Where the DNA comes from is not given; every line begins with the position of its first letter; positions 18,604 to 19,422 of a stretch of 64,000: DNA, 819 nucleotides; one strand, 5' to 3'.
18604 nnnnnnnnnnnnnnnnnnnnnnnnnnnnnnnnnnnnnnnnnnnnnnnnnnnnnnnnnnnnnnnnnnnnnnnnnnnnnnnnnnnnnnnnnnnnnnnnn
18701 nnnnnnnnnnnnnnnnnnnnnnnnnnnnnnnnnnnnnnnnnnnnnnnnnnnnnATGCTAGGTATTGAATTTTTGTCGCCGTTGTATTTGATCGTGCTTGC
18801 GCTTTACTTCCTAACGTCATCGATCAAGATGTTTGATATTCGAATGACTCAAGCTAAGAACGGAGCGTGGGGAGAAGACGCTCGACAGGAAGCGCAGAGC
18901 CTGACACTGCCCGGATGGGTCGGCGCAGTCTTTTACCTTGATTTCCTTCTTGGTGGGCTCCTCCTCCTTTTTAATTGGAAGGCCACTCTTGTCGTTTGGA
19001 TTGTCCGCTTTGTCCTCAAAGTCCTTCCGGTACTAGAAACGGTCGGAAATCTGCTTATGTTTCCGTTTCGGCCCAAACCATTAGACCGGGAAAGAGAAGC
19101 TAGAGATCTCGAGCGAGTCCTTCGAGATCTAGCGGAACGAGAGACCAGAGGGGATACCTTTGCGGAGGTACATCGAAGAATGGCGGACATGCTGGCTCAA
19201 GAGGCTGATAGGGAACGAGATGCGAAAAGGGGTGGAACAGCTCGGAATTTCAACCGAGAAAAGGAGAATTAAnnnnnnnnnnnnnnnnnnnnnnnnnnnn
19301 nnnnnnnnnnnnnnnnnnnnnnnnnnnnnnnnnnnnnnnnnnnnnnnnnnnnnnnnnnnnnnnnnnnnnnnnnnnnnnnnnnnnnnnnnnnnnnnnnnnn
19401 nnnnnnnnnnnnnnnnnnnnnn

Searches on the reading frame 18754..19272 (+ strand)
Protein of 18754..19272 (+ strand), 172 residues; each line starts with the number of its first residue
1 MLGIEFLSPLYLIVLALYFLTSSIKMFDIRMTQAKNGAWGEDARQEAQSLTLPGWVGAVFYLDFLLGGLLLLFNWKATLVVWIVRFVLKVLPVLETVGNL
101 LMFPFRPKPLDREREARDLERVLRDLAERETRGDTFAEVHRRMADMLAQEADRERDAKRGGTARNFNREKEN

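Call 4: search_protein_families(library=pfam, proteins=[window:18754-19272:+], max_evalue=0.01)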
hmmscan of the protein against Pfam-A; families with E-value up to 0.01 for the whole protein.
window:18754-19272:+ (172 aa): 0 families

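Call 6: search_protein_families(library=padloc, proteins=[window:18754-19272:+], max_evalue=0.01)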
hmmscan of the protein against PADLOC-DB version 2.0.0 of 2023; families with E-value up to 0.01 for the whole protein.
window:18754-19272:+ (172 aa): 0 families

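Call 8: search_protein_families(library=ncbifam, proteins=[window:18754-19272:+], max_evalue=0.01)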
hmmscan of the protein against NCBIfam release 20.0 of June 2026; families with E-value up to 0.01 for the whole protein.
window:18754-19272:+ (172 aa): 0 families

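Call 42: search_protein_families(library=pfam, proteins=[window:18754-19272:+], max_evalue=1)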
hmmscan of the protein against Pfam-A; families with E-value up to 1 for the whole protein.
window:18754-19272:+ (172 aa): 0 families

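Call 54: search_protein_families(library=phrogs, proteins=[window:18754-19272:+], max_evalue=0.01)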
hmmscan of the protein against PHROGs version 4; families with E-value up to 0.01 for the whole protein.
window:18754-19272:+ (172 aa): 0 families
